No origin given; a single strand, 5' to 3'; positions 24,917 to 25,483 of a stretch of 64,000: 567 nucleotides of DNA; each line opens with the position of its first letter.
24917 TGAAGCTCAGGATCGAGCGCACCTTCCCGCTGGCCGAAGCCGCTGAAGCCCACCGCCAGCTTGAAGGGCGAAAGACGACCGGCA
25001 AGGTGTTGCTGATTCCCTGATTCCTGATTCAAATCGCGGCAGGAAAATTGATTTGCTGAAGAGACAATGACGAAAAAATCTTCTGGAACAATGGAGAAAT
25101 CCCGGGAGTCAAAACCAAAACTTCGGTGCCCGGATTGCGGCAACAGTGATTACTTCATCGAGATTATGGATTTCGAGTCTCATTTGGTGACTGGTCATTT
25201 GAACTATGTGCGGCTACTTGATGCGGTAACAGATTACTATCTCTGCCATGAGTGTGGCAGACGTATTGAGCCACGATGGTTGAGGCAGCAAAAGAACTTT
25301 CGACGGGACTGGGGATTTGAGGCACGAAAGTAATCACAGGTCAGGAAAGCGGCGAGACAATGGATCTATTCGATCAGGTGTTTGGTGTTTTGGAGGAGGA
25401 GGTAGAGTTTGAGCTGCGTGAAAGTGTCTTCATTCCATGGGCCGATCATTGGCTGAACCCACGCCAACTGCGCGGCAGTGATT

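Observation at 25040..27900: Low-GC three-gene island: Zn-ribbon protein + 333-aa unknown + gamma-class N6-adenine DNA methyltransferase (candidate R-M / defence cassette)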

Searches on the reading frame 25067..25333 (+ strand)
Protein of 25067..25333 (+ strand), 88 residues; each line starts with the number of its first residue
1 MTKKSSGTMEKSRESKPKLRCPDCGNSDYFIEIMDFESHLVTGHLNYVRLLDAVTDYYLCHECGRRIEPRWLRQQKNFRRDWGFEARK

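Call 3: search_protein_families(library=pfam, proteins=[window:25067-25333:+], max_evalue=1)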
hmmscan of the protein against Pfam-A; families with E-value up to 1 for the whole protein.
window:25067-25333:+ (88 aa): 22 families
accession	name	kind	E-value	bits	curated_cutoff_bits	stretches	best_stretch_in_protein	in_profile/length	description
PF14369.11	Zn_ribbon_19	-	0.00028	21.4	30.8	1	58-72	3-17/35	zinc-ribbon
PF09723.15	Zn_ribbon_8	-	0.0052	17.2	34.4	0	10-27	19-35/41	Zinc ribbon domain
PF24458.1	DUF7573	-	0.0053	17.1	30.2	1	56-72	10-26/39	Domain of unknown function (DUF7573)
PF18439.7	zf_UBZ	-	0.0056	16.8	25.6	1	56-69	1-14/32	Ubiquitin-Binding Zinc Finger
PF05876.18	GpA_ATPase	-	0.011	15.9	25.6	1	8-74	184-240/247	Phage terminase large subunit gpA, ATPase domain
PF07754.17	HVO_2753_ZBP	-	0.017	15.4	33.2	1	11-26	9-24/46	Small zinc finger protein HVO_2753-like, Zn-binding pocket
PF21957.2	Zn_ribbon_16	-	0.024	15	27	1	9-38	5-33/65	Zinc beta-ribbon finger, putative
PF08271.17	Zn_Ribbon_TF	-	0.028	14.4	29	1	20-69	2-31/43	TFIIB zinc-binding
PF23455.1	DUF7129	-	0.029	14.6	30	0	56-68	10-22/45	Domain of unknown function (DUF7129)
PF14149.11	YhfH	-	0.036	14.3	27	0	17-26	12-21/37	YhfH-like protein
PF24463.1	DUF7577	-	0.039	14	28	0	20-25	4-9/27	Domain of unknown function (DUF7577)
PF08792.16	A2L_zn_ribbon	-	0.045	13.9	22.9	0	21-27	24-30/33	A2L zinc ribbon domain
PF01096.23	Zn_ribbon_TFIIS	-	0.048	13.9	21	0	20-30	2-12/39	Transcription factor S-II (TFIIS)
PF24460.1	DUF7575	-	0.054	13.3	28.5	0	19-26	4-11/28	Domain of unknown function (DUF7575)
PF18073.7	Zn_ribbon_LapB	-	0.061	13.5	25.7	0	20-28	16-24/28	Rubredoxin metal binding domain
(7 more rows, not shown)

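Call 4: search_protein_families(library=padloc, proteins=[window:25067-25333:+], max_evalue=1)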
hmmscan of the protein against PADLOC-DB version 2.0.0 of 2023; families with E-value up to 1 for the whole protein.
window:25067-25333:+ (88 aa): 0 families

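Call 5: search_protein_families(library=ncbifam, proteins=[window:25067-25333:+], max_evalue=1)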
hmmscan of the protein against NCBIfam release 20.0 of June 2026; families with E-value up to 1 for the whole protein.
window:25067-25333:+ (88 aa): 14 families
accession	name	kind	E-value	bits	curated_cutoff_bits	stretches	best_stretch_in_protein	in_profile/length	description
NF047912.1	ECs_2282_CxxC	subfamily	0.00044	20.1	37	1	18-29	2-13/60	ECs_2282 family putative zinc-binding protein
NF040506.1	PG0870_Nterm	domain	0.0012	19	50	1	9-37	3-30/56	PG0870-related protein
TIGR02605.1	CxxC_CxxC_SSSS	subfamily_domain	0.0081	16.2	31.3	1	10-27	19-35/52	FmdB family zinc ribbon protein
TIGR01384.1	TFS_arch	equivalog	0.0086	16.8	64.75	1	10-65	53-95/101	transcription factor S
NF033497.1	rubre_like_arch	subfamily_domain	0.0091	15.7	32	1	15-26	14-24/34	rubrerythrin-like domain-containing protein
NF011481.0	PRK14890.1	equivalog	0.014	15.4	61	1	11-26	20-35/61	putative Zn-ribbon RNA-binding protein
NF001605.0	PRK00398.1-2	equivalog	0.017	15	63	1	58-76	2-20/43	DNA-directed RNA polymerase subunit P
NF045720.1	rubredox_RCKP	subfamily_domain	0.021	14.4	45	0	16-30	18-31/34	RCKP-type rubredoxin-like domain-containing protein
NF001607.0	PRK00398.1-4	equivalog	0.039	13.7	89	0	18-26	28-36/53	DNA-directed RNA polymerase subunit P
NF050000.1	IS1_IS1595_Zn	domain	0.047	14.3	28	0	58-66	22-30/34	IS1/IS1595 family N-terminal zinc-binding domain-containing protein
NF001629.0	PRK00415.1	equivalog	0.054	13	70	1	17-27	13-23/62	30S ribosomal protein S27e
NF002362.0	PRK01343.1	equivalog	0.067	12.9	79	1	3-26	3-26/66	DNA gyrase inhibitor YacG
TIGR02419.1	C4_traR_proteo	subfamily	0.078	13.6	59.7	0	57-69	32-44/64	phage/conjugal plasmid C-4 type zinc finger protein, TraR family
NF048018.1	IS256_N_4Cys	domain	0.1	13.2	27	0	58-66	22-30/31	transposase-like zinc-binding domain-containing protein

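Call 21: find_homologous_proteins(query=window:25067-25333:+, max_evalue=0.01)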
Query window:25067-25333:+ (88 aa): 10 proteins with E <= 0.01 among 10 candidates.
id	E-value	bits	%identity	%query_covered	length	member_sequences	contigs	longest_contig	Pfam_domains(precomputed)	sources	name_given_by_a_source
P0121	2.6e-56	205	100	100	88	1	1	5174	-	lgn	-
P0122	1.2e-38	149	81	85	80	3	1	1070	-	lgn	-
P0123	1.4e-36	142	95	75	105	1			-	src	-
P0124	1.3e-31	126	77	80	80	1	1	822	-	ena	-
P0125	7.0e-25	105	60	89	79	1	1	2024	-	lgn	-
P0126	1.3e-23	101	66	74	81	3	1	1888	-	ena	-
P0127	2.2e-23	100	69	74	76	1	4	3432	-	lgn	-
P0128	2.6e-23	100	67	72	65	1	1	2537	-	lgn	-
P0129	3.1e-23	100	71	67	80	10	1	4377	-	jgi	jgi:hypothetical protein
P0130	1.6e-22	97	66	74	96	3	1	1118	-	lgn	-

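Call 22: find_encoding_contigs(protein=P0129, flank=4000, max_places=2)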
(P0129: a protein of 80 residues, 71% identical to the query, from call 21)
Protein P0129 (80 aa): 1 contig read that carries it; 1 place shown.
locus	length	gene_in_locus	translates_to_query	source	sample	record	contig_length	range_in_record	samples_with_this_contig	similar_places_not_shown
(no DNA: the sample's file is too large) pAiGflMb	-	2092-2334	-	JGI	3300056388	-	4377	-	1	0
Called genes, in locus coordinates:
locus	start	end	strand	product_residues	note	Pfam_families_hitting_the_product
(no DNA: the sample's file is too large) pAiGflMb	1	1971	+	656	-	?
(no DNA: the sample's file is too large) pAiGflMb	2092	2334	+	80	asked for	-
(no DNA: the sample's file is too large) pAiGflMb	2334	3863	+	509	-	PF02384:N6_Mtase, PF07669:Eco57I, PF22837:M_Eco57I_C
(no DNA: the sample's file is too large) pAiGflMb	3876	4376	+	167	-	?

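Call 23: find_encoding_contigs(protein=P0127, flank=4000, max_places=2)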
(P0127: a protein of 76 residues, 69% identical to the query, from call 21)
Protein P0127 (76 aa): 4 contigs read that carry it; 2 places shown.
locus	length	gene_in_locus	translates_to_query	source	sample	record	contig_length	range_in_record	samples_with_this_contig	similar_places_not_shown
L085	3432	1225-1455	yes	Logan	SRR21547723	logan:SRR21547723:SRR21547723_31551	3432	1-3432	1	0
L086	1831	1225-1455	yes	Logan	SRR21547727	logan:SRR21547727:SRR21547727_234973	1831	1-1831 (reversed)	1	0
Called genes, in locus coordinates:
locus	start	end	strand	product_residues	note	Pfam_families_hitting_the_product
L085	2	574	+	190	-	?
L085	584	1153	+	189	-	PF05685:Uma2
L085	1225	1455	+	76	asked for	-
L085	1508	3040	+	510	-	PF02384:N6_Mtase, PF07669:Eco57I, PF22837:M_Eco57I_C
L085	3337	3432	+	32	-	?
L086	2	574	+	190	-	?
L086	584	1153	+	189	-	PF05685:Uma2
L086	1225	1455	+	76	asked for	-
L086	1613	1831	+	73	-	?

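Call 24: find_encoding_contigs(protein=P0128, flank=4000, max_places=2)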
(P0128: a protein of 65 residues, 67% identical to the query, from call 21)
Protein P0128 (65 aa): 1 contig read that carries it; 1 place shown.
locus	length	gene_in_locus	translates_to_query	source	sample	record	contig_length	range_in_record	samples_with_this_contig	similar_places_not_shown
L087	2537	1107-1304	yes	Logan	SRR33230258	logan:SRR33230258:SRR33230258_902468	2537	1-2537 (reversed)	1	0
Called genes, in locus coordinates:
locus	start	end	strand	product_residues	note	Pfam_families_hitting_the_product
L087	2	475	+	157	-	?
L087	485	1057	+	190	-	PF05685:Uma2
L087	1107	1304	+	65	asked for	-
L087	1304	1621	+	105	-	-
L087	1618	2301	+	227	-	-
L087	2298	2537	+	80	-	?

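Call 25: find_encoding_contigs(protein=P0125, flank=4000, max_places=2)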
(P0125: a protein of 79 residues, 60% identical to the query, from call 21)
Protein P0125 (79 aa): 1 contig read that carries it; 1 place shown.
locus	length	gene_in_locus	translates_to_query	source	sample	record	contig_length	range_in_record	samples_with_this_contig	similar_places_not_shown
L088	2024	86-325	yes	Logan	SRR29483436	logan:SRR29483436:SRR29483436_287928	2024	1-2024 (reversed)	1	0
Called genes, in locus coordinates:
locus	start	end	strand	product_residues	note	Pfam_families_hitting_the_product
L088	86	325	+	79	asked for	-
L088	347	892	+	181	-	-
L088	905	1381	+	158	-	-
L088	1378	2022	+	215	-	?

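Call 45: predict_structure(alignment_id=A3)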
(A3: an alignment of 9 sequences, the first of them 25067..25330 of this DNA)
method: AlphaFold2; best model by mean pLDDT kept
length: 88 residues; sequences in the alignment: 9
mean_pLDDT: 48.5   pTM: 0.32
mean pLDDT of the five models: 48.5, 48.5, 48.3, 46.8, 46.5
residues with pLDDT >= 90: 0; 70-90: 0; 50-70: 41; < 50: 47
segments of 3 or more residues with pLDDT < 50: 1-4, 6-14, 27-55
pLDDT, mean of each block of 10 residues (from residue 1): 42 49 51 39 37 51 62 55 50
secondary structure, 60 per line:
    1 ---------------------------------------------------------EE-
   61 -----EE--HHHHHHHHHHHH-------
elements in order: H70-81

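Call 79: find_homologous_proteins(query=A3, max_evalue=0.01)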
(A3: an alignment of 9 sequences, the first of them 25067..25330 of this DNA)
Query A3 (9 sequences) (88 aa, profile of the alignment): 35 proteins with E <= 0.01 among 1623 candidates.
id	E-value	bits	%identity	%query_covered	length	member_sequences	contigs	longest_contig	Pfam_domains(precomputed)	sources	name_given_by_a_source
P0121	5.0e-40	153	100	100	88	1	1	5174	-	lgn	-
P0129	7.6e-39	149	71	67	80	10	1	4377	-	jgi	jgi:hypothetical protein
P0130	2.2e-38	148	66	74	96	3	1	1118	-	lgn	-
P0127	1.2e-37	145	69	74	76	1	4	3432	-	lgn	-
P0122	2.0e-37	145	81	85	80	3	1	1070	-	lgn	-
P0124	1.5e-36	142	77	80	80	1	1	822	-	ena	-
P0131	1.7e-36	142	68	74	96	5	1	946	-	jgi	jgi:hypothetical protein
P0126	2.2e-36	141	66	74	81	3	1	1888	-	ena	-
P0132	2.3e-36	141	69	67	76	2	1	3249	-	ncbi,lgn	-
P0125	7.8e-35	136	60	89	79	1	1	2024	-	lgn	-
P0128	3.5e-33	131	67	72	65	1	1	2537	-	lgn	-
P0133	9.9e-33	130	61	84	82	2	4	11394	-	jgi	jgi:hypothetical protein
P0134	9.0e-32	127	66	83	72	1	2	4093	-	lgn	-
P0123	1.5e-29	119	95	75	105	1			-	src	-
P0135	7.9e-23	98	66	60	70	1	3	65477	-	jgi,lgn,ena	jgi:hypothetical protein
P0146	4.2e-18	83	47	72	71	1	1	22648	-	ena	-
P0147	6.3e-18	82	53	67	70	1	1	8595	-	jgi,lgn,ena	-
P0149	1.1e-16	78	43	78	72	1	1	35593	-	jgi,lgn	-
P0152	2.2e-14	71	59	52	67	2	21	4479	-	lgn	-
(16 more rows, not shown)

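Call 80: find_encoding_contigs(protein=P0135, flank=4500, max_places=1)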
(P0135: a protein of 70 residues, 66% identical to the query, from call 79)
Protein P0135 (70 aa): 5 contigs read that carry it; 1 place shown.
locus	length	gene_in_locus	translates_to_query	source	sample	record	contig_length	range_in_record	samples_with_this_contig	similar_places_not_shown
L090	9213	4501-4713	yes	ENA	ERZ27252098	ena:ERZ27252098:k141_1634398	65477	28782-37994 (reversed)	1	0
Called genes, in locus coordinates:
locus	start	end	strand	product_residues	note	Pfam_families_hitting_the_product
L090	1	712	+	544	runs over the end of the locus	PF01229:Glyco_hydro_39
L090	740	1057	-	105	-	PF09413:DUF2007 (weak)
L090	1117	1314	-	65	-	-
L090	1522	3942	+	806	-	PF17389:Bac_rhamnosid6H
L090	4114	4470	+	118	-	PF01555:N6_N4_Mtase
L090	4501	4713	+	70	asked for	-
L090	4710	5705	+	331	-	PF27126:NmeDI_C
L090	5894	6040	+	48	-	-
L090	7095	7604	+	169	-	-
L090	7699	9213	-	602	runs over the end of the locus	PF02836:Glyco_hydro_2_C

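Call 81: find_encoding_contigs(protein=P0149, flank=4500, max_places=1)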
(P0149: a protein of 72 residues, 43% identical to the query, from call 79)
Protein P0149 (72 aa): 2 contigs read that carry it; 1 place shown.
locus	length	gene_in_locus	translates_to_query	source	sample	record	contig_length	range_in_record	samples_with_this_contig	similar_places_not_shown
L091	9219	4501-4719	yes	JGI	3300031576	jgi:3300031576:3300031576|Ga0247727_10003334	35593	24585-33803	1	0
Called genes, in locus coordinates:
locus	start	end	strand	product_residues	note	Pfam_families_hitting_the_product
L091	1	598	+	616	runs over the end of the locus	PF11832:DUF3352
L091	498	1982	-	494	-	PF00849:PseudoU_synth_2, PF10672:Methyltrans_SAM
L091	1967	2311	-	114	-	PF11969:DcpS_C, PF01230:HIT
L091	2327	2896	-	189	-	PF03477:ATP-cone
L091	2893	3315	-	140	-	PF22811:Zn_ribbon_NrdR, PF03477:ATP-cone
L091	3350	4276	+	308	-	PF00561:Abhydrolase_1, PF12146:Hydrolase_4 (weak), PF12697:Abhydrolase_6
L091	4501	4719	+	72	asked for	-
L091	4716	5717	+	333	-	PF27126:NmeDI_C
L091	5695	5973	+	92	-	-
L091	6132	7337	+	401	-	PF06245:DUF1015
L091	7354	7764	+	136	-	PF13428:TPR_14 (faint), PF13431:TPR_17 (faint), PF07719:TPR_2 (faint), PF13174:TPR_6 (faint)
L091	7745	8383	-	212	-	PF04127:DFP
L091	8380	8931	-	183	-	PF02441:Flavoprotein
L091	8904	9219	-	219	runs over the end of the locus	PF00625:Guanylate_kin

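Call 82: find_encoding_contigs(protein=P0146, flank=4500, max_places=1)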
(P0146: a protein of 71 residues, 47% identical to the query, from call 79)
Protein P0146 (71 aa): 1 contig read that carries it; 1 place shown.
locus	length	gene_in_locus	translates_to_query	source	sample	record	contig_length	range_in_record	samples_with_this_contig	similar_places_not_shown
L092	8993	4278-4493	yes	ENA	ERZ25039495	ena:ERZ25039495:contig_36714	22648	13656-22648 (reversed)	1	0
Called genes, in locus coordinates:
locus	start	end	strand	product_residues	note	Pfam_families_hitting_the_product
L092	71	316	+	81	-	PF00550:PP-binding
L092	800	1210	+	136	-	PF00109:ketoacyl-synt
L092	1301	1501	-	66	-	-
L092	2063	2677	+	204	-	PF09545:RE_AccI (weak)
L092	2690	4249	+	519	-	PF02384:N6_Mtase, PF07669:Eco57I, PF22837:M_Eco57I_C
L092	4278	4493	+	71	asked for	-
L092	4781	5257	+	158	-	PF00591:Glycos_transf_3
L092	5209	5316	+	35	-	-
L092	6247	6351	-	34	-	-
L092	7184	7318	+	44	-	-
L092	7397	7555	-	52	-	-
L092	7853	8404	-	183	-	PF01118:Semialdhyde_dh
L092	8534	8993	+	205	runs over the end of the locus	-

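Call 83: find_encoding_contigs(protein=P0133, flank=4500, max_places=1)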
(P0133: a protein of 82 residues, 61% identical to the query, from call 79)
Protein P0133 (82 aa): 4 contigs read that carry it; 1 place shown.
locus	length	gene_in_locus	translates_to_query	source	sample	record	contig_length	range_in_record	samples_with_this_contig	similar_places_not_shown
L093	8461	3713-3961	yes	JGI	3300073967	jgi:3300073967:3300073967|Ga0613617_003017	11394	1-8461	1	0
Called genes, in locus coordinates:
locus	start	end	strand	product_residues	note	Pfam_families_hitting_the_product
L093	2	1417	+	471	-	?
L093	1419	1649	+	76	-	PF04255:DUF433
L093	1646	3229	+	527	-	PF07687:M20_dimer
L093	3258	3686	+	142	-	PF20789:4HBT_3C (weak), PF13622:4HBT_3 (weak), PF03061:4HBT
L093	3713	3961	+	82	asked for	-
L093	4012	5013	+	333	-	-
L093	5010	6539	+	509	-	PF02384:N6_Mtase, PF07669:Eco57I, PF22837:M_Eco57I_C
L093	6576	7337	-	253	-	PF00106:adh_short, PF08659:KR, PF13561:adh_short_C2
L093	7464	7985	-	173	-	PF02469:Fasciclin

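Call 84: find_encoding_contigs(protein=P0147, flank=4500, max_places=1)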
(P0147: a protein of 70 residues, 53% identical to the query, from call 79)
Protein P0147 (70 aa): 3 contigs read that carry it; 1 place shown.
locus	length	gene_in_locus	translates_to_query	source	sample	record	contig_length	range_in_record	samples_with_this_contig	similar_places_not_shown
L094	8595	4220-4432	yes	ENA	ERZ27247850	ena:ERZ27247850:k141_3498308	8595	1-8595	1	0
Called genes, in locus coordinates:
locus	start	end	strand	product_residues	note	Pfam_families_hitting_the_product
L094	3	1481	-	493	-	?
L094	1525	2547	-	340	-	PF01300:Sua5_yciO_yrdC, PF03481:Sua5_C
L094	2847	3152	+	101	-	-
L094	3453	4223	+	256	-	PF01555:N6_N4_Mtase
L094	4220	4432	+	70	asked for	-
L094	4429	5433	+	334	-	PF27126:NmeDI_C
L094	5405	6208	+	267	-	-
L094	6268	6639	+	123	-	-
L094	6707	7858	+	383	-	PF13579:Glyco_trans_4_4 (faint), PF13439:Glyco_transf_4, PF00534:Glycos_transf_1, PF13692:Glyco_trans_1_4, PF20706:GT4-conflict (weak)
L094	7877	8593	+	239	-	?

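Call 86: search_protein_families(library=pfam, proteins=[L090:4710-5702:+, L091:4716-5714:+, L094:4429-5430:+, L094:3453-4220:+, L090:4114-4467:+, L091:5695-5970:+, L094:5405-6205:+, L092:2063-2674:+], max_evalue=0.01)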
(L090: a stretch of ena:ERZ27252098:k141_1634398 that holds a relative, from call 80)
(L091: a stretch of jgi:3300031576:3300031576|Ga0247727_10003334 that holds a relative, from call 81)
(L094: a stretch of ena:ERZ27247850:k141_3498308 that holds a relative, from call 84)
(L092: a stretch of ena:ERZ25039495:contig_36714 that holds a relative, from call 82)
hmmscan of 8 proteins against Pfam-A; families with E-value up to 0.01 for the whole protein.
L090:4710-5702:+ (331 aa): 0 families

L091:4716-5714:+ (333 aa): 0 families

L094:4429-5430:+ (334 aa): 0 families

L094:3453-4220:+ (256 aa): 3 families
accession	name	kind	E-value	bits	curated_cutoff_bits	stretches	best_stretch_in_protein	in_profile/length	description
PF01555.25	N6_N4_Mtase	-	8e-10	39.5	26.7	1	36-89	160-212/221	DNA methylase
PF01170.24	UPF0020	-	0.00057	20.1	22.3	1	55-87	25-57/197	RMKL-like, methyltransferase domain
PF13489.12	Methyltransf_23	-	0.0028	17.9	27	1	48-96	10-60/164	Methyltransferase domain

L090:4114-4467:+ (118 aa): 2 families
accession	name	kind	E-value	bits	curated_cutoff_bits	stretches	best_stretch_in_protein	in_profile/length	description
PF01555.25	N6_N4_Mtase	-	1.5e-08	35.3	26.7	1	57-92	178-213/221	DNA methylase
PF01170.24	UPF0020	-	0.00012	22.2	22.3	1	59-86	27-54/197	RMKL-like, methyltransferase domain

L091:5695-5970:+ (92 aa): 0 families

L094:5405-6205:+ (267 aa): 0 families

L092:2063-2674:+ (204 aa): 1 family
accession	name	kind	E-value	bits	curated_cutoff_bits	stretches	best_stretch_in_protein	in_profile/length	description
PF09545.15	RE_AccI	-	3.1e-06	26.9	22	1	76-192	239-354/366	AccI restriction endonuclease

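Call 87: search_protein_families(library=padloc, proteins=[L090:4710-5702:+, L091:4716-5714:+, L094:4429-5430:+, L094:3453-4220:+, L094:5405-6205:+], max_evalue=0.01)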
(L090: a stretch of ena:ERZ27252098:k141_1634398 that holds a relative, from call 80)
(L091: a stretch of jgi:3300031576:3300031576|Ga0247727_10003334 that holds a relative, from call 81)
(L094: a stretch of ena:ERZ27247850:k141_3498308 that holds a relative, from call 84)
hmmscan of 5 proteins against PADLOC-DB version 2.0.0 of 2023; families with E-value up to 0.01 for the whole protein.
L090:4710-5702:+ (331 aa): 1 family
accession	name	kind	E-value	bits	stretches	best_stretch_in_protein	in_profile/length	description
PDLC03534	REase_II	-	2.1e-10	38.2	1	153-301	175-328/351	Type II restriction enzyme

L091:4716-5714:+ (333 aa): 1 family
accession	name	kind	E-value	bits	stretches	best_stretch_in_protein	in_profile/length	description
PDLC03534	REase_II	-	1.8e-09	35.1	1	154-297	175-323/351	Type II restriction enzyme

L094:4429-5430:+ (334 aa): 1 family
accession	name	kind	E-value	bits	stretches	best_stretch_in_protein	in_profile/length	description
PDLC03534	REase_II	-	4.6e-09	33.8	1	154-297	174-322/351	Type II restriction enzyme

L094:3453-4220:+ (256 aa): 36 families (the best 25 are shown)
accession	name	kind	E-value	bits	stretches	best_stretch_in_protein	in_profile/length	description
PDLC03369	MTase_II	-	1.6e-19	68.1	1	15-110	97-192/532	Type II methyltransferase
PDLC03224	MTase_II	-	8.6e-16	55.9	1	29-99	64-134/481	Type II methyltransferase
PDLC03389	MTase_II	-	4e-12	43.6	1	29-160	53-182/445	Type II methyltransferase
PDLC03239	MTase_II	-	3.7e-11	40.4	1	32-107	65-140/442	Type II methyltransferase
PDLC03377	MTase_II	-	1e-10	38.8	1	11-109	73-172/504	Type II methyltransferase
PDLC03351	MTase_II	-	2.1e-09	35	1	31-101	124-189/348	Type II methyltransferase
PDLC03364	MTase_II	-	2.9e-09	34.4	1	36-101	36-101/380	Type II methyltransferase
PDLC03322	MTase_II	-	2.9e-09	34.3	1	57-109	63-114/446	Type II methyltransferase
PDLC03306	MTase_II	-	2.4e-08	31.4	1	31-116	29-111/422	Type II methyltransferase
PDLC03387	MTase_II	-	1.2e-07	29.2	1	41-90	217-265/289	Type II methyltransferase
PDLC03249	MTase_II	-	1.1e-06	25.8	1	61-101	141-181/541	Type II methyltransferase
PDLC04134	mad2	-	2.7e-06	24.5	1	43-93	276-326/492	mads_2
PDLC03353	MTase_II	-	3.2e-06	24.9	1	38-87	189-237/260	Type II methyltransferase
PDLC03325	MTase_II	-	3.8e-06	23.9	1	30-101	62-134/426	Type II methyltransferase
PDLC03362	MTase_II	-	8.3e-06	22.9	1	32-95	43-106/438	Type II methyltransferase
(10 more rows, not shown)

L094:5405-6205:+ (267 aa): 1 family
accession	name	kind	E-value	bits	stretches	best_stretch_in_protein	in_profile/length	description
PDLC03404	REase_II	-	6.9e-92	305.4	1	52-260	51-259/260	Type II restriction enzyme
